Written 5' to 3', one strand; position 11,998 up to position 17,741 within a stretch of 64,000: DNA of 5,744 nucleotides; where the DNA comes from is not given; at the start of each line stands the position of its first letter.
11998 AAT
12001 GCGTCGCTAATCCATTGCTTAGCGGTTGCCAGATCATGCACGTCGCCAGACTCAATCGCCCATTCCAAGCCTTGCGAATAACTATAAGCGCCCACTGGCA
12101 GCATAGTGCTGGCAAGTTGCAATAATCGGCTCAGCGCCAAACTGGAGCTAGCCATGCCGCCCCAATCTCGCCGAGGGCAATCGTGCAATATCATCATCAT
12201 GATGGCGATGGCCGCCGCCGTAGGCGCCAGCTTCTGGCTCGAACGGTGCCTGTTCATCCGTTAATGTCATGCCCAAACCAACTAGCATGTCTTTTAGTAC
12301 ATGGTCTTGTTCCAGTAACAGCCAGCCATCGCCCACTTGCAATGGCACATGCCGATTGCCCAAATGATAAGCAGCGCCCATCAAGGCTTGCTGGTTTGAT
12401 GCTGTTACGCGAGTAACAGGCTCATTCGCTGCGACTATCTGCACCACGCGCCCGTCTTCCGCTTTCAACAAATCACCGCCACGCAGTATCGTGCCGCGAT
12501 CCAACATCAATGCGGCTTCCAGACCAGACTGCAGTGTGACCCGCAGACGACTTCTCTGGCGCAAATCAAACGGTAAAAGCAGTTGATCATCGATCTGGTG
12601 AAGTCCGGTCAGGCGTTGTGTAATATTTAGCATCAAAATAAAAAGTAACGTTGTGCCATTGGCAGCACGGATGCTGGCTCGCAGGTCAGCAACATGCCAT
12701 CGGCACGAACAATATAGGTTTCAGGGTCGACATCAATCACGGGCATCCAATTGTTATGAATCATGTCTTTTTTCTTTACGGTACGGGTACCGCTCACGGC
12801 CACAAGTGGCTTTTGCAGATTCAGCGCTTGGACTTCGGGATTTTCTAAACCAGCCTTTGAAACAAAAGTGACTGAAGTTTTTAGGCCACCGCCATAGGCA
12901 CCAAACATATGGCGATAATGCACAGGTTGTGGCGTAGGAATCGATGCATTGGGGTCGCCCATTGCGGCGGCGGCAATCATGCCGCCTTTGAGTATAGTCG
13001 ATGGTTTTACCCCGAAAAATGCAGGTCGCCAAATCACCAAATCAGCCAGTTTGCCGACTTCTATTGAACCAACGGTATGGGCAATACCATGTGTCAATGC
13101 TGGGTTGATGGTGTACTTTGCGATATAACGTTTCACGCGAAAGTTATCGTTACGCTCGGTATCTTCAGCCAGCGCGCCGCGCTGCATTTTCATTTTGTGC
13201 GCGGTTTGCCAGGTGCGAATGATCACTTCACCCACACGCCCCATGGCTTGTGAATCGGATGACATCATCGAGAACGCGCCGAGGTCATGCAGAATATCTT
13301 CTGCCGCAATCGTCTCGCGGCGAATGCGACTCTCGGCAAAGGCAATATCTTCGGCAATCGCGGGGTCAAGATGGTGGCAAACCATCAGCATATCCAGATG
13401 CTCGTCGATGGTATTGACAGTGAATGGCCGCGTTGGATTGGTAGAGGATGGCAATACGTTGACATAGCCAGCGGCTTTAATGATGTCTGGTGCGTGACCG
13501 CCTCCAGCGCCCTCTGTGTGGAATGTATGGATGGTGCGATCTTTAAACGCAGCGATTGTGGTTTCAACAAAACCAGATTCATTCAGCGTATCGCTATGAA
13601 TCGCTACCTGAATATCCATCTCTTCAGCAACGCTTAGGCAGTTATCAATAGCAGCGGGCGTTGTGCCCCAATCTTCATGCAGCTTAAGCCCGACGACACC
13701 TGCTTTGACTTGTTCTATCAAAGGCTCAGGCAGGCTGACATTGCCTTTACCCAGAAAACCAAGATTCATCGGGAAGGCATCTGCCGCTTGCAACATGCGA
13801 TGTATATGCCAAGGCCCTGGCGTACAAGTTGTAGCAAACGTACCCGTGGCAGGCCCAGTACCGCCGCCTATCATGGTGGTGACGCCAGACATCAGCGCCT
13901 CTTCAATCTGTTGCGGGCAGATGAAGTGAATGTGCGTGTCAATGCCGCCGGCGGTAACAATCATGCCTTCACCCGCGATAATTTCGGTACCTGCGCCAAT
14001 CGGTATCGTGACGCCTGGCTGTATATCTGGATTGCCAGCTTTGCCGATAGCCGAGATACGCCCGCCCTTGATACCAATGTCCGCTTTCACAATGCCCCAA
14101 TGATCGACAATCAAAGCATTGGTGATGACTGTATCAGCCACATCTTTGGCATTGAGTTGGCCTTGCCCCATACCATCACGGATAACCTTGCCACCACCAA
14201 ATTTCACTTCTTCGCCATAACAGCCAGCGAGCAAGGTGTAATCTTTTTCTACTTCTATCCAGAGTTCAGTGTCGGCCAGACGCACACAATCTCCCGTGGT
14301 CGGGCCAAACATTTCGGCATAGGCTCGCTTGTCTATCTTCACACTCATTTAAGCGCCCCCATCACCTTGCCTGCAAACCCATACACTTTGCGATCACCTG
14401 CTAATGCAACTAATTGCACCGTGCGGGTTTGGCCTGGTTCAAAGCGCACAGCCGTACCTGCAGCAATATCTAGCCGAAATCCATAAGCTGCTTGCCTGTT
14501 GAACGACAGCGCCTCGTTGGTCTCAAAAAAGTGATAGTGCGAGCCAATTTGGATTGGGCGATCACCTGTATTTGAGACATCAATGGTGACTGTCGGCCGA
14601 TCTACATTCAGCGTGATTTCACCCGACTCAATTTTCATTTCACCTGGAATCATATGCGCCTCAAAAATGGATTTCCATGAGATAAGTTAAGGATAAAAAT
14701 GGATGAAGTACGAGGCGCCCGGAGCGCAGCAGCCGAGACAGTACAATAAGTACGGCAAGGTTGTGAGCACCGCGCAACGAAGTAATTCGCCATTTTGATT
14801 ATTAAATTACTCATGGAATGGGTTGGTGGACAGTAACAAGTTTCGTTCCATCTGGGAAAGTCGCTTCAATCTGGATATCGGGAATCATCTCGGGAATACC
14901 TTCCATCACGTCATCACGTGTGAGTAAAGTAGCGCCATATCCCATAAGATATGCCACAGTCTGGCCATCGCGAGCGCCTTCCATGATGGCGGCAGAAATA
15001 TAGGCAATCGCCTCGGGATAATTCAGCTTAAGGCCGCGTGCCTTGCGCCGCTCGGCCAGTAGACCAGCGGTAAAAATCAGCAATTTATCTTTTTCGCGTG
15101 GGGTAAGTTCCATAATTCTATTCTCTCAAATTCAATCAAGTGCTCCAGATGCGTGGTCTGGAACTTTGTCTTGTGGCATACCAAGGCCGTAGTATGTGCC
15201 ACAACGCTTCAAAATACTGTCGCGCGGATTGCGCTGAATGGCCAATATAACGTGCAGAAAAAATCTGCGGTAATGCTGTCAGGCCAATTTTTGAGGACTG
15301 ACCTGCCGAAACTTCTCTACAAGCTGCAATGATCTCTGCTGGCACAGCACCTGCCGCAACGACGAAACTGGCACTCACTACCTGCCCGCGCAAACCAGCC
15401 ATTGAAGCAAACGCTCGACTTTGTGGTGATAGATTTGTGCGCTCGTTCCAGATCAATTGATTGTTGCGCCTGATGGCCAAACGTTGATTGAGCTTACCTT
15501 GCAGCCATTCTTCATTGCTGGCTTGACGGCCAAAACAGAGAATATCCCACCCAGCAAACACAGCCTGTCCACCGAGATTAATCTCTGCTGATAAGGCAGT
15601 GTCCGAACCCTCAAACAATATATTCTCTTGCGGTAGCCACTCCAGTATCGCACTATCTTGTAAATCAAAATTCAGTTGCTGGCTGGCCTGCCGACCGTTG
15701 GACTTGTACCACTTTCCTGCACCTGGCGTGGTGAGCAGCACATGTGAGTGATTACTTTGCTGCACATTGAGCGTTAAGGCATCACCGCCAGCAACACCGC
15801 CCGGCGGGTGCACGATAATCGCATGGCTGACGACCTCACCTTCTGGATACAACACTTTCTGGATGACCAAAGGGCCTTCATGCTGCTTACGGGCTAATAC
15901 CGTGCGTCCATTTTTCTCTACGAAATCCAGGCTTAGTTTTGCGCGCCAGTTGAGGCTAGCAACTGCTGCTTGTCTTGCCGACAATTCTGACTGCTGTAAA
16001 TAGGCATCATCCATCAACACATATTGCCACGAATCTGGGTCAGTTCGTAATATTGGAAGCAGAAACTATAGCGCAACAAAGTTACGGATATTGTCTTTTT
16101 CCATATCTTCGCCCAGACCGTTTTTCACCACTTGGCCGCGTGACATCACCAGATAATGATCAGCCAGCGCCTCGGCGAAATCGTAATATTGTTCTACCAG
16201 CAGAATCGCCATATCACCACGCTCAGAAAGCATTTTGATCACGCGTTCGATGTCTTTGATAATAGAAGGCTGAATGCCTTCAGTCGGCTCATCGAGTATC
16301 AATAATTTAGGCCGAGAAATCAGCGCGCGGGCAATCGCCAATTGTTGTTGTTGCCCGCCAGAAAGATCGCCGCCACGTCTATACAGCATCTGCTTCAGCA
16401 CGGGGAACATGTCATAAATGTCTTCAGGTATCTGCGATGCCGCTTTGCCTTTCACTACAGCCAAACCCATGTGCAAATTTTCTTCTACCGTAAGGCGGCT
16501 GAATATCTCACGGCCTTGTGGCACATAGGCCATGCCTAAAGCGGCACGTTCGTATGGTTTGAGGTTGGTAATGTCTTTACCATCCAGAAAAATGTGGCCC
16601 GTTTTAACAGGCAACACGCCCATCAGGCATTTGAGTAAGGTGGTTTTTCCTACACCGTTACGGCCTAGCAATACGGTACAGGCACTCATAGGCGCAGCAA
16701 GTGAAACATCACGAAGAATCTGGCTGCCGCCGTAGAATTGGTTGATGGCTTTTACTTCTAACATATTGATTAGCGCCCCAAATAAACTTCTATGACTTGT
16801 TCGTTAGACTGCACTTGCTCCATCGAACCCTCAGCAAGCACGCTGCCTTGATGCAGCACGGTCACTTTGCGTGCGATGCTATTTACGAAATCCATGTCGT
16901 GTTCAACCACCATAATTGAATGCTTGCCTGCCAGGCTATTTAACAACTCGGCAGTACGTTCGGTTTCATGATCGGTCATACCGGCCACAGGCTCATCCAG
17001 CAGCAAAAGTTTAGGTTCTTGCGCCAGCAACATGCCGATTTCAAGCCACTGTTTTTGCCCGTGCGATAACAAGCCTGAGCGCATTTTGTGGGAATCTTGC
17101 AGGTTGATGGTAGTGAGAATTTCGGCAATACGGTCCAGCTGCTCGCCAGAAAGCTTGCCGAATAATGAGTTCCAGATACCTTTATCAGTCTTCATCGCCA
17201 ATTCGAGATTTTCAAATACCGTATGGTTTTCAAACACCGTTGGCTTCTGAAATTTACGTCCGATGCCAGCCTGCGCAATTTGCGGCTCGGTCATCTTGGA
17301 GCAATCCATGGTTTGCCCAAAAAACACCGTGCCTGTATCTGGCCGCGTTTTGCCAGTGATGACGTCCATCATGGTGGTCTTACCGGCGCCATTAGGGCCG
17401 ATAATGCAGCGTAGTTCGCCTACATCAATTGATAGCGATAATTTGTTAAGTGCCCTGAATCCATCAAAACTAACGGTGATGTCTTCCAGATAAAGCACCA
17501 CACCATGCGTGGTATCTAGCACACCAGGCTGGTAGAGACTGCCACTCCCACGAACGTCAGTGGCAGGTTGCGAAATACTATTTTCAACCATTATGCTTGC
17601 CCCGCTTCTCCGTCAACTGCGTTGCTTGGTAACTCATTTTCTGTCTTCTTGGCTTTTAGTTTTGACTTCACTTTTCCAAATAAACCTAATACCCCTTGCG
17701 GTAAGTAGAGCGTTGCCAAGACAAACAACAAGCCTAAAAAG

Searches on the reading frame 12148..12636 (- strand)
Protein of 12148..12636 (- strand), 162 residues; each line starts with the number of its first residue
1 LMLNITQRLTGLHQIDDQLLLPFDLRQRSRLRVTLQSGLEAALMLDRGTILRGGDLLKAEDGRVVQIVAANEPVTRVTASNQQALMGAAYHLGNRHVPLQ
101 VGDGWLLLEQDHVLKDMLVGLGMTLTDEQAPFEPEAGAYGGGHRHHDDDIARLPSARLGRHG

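Call 3: search_protein_families(library=pfam, proteins=[window:12148-12636:-], max_evalue=0.01)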
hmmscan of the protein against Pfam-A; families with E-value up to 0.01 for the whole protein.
window:12148-12636:- (162 aa): 2 families
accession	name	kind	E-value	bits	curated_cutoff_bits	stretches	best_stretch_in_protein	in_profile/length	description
PF05194.17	UreE_C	-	1.9e-29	102.2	23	1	72-147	1-78/87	UreE urease accessory protein, C-terminal domain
PF02814.20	UreE_N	-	2e-17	62.9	26.9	1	14-65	11-62/62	UreE urease accessory protein, N-terminal domain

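Call 4: search_protein_families(library=ncbifam, proteins=[window:12148-12636:-], max_evalue=0.01)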
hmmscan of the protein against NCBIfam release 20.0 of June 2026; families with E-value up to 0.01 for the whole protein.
window:12148-12636:- (162 aa): 14 families
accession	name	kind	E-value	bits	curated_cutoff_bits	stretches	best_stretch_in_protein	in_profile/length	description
NF009751.0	PRK13261.1-1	equivalog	1.3e-56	190.6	144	1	2-146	1-151/160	urease accessory protein UreE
NF009762.0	PRK13263.1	equivalog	1.7e-54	184.5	221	1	18-149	24-155/206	urease accessory protein UreE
NF009753.0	PRK13261.1-5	equivalog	1.6e-45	154.6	287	1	2-147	1-147/166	urease accessory protein UreE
NF010711.0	PRK14113.1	equivalog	4.5e-34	117.1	240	1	2-148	1-151/152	urease accessory protein UreE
NF009758.0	PRK13261.2-4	equivalog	1e-30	106.7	237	1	17-148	22-149/182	urease accessory protein UreE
NF009756.0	PRK13261.2-2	equivalog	1.4e-28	99.3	138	1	19-140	26-151/153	urease accessory protein UreE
NF009760.0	PRK13261.2-6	equivalog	5.6e-27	94.3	218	1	19-148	22-151/162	urease accessory protein UreE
NF009752.0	PRK13261.1-2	equivalog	7.3e-13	48.6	162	1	17-130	30-143/169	urease accessory protein UreE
NF009755.0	PRK13261.2-1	equivalog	8e-09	35.7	223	1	31-129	37-135/150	urease accessory protein UreE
NF009754.0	PRK13261.1-6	equivalog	1.7e-07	31.2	171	1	20-126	27-133/169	urease accessory protein UreE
NF009757.0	PRK13261.2-3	equivalog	1.8e-07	31.2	199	1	25-104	34-113/159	urease accessory protein UreE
NF009759.0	PRK13261.2-5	equivalog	1.7e-06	28.2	290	1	24-126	28-130/150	urease accessory protein UreE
NF010710.0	PRK14112.1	equivalog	1.8e-05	24.7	297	1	33-118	39-124/149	urease accessory protein UreE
NF011299.0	PRK14711.1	equivalog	0.00035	20.4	361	1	19-70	28-79/201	urease accessory protein UreE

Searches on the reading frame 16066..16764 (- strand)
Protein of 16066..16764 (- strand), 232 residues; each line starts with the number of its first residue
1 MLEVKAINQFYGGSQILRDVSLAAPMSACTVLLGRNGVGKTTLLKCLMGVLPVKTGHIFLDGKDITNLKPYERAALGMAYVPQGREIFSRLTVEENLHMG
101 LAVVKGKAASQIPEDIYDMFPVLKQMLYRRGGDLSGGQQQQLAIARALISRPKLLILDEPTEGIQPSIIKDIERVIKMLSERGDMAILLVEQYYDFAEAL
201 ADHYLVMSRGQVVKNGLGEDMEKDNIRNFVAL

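Call 54: search_protein_families(library=ncbifam, proteins=[window:16066-16764:-], max_evalue=1e-10)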
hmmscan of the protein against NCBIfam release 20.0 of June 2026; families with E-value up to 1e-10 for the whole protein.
window:16066-16764:- (232 aa): 170 families (the best 25 are shown)
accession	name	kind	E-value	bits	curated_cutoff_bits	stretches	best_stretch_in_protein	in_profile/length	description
TIGR03410.1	urea_trans_UrtE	equivalog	6.6e-105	349.7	285.8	1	2-231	1-229/230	urea ABC transporter ATP-binding subunit UrtE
NF008626.0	PRK11614.1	equivalog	2.5e-50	171.2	441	1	1-221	5-224/237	high-affinity branched-chain amino acid ABC transporter ATP-binding protein LivF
TIGR04406.1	LPS_export_lptB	equivalog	7.3e-43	146.6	240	1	2-224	2-225/239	LPS export ABC transporter ATP-binding protein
NF011967.0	PRK15439.1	equivalog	3.3e-38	131.4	586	2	1-106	11-116/510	autoinducer 2 ABC transporter ATP-binding protein LsrA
TIGR03265.1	PhnT2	equivalog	1.2e-37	129.9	457.7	1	2-231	5-232/353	putative 2-aminoethylphosphonate ABC transporter ATP-binding protein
NF040840.2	tungstate_WtpC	equivalog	4e-37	128.3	440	1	1-231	1-228/347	tungstate ABC transporter ATP-binding protein WtpC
TIGR00968.1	3a0106s01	subfamily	2e-36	125.7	342.75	1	3-230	2-227/237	sulfate ABC transporter ATP-binding protein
TIGR01188.1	drrA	subfamily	8.4e-36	123.8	312.45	1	11-222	3-212/302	daunorubicin resistance ABC transporter, ATP-binding protein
NF043075.1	MMSYN1_0197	equivalog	3.3e-35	121.6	550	1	1-231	2-230/341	spermidine/putrescine ABC transporter ATP-binding protein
NF006987.0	PRK09452.1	equivalog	4.8e-35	120.9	482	1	2-230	18-244/378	spermidine/putrescine ABC transporter ATP-binding protein PotA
NF033858.1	ABC2_perm_RbbA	equivalog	5e-35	120.7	1050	1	2-224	2-227/909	ribosome-associated ATPase/putative transporter RbbA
TIGR03864.1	PQQ_ABC_ATP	hypoth_equivalog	1.6e-34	119.4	302.25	1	1-224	1-222/236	ABC transporter, ATP-binding subunit, PQQ-dependent alcohol dehydrogenase system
TIGR02142.1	modC_ABC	equivalog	2.4e-34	119.2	285.05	1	19-225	15-223/353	molybdenum ABC transporter ATP-binding protein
TIGR03258.1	PhnT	equivalog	1.6e-33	116.3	499.15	1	7-231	14-237/359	2-aminoethylphosphonate ABC transport system ATP-binding subunit PhnT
NF008144.0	PRK10895.1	equivalog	1.7e-33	116.1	381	1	2-225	4-228/241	LPS export ABC transporter ATP-binding protein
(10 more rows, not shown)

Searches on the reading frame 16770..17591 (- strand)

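Call 54: search_protein_families(library=ncbifam, proteins=[window:16770-17591:-], max_evalue=1e-10)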
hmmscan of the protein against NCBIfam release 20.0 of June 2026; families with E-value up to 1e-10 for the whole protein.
window:16770-17591:- (273 aa): 163 families (the best 25 are shown)
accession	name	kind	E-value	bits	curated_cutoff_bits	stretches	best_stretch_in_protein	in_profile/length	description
TIGR03411.1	urea_trans_UrtD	equivalog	1e-119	398.6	304.1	1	32-273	2-242/242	urea ABC transporter ATP-binding protein UrtD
NF008449.1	PRK11300.1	equivalog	4.9e-49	166.9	362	1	32-272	5-253/255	high-affinity branched-chain amino acid ABC transporter ATP-binding protein LivG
TIGR04406.1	LPS_export_lptB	equivalog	1.2e-37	129.5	240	1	33-272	2-234/239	LPS export ABC transporter ATP-binding protein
TIGR03410.1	urea_trans_UrtE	equivalog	1e-36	126.5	285.8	1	34-264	2-223/230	urea ABC transporter ATP-binding subunit UrtE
TIGR02315.1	ABC_phnC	equivalog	8.9e-36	123.5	266.1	1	33-270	2-242/243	phosphonate ABC transporter ATP-binding protein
TIGR01188.1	drrA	subfamily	1.3e-35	123.1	312.45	1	42-262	3-213/302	daunorubicin resistance ABC transporter, ATP-binding protein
NF008030.0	PRK10762.1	equivalog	1.5e-33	116.3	745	1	32-273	4-240/501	ribose ABC transporter ATP-binding protein RbsA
NF007253.0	PRK09700.1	equivalog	1.5e-32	112.9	772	1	34-273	7-244/510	D-allose ABC transporter ATP-binding protein AlsA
TIGR04521.1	ECF_ATPase_2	equivalog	2.8e-32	111.9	330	1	45-268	18-240/279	energy-coupling factor transporter ATPase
TIGR03265.1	PhnT2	equivalog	6.2e-32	111.2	457.7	1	33-261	5-223/353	putative 2-aminoethylphosphonate ABC transporter ATP-binding protein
TIGR03864.1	PQQ_ABC_ATP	hypoth_equivalog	1.8e-31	109.4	302.25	1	33-267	2-226/236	ABC transporter, ATP-binding subunit, PQQ-dependent alcohol dehydrogenase system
NF008442.0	PRK11288.1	equivalog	2.2e-31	108.7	689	1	31-273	6-243/504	L-arabinose ABC transporter ATP-binding protein AraG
NF011967.0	PRK15439.1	equivalog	4.2e-31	108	586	1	27-267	6-233/510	autoinducer 2 ABC transporter ATP-binding protein LsrA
TIGR03740.1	galliderm_ABC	subfamily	9.8e-31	107.2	309.75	1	35-266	3-217/223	lantibiotic protection ABC transporter ATP-binding subunit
TIGR00972.1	3a0107s01c2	equivalog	1.3e-30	106.6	343.2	1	35-264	4-234/248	phosphate ABC transporter ATP-binding protein PstB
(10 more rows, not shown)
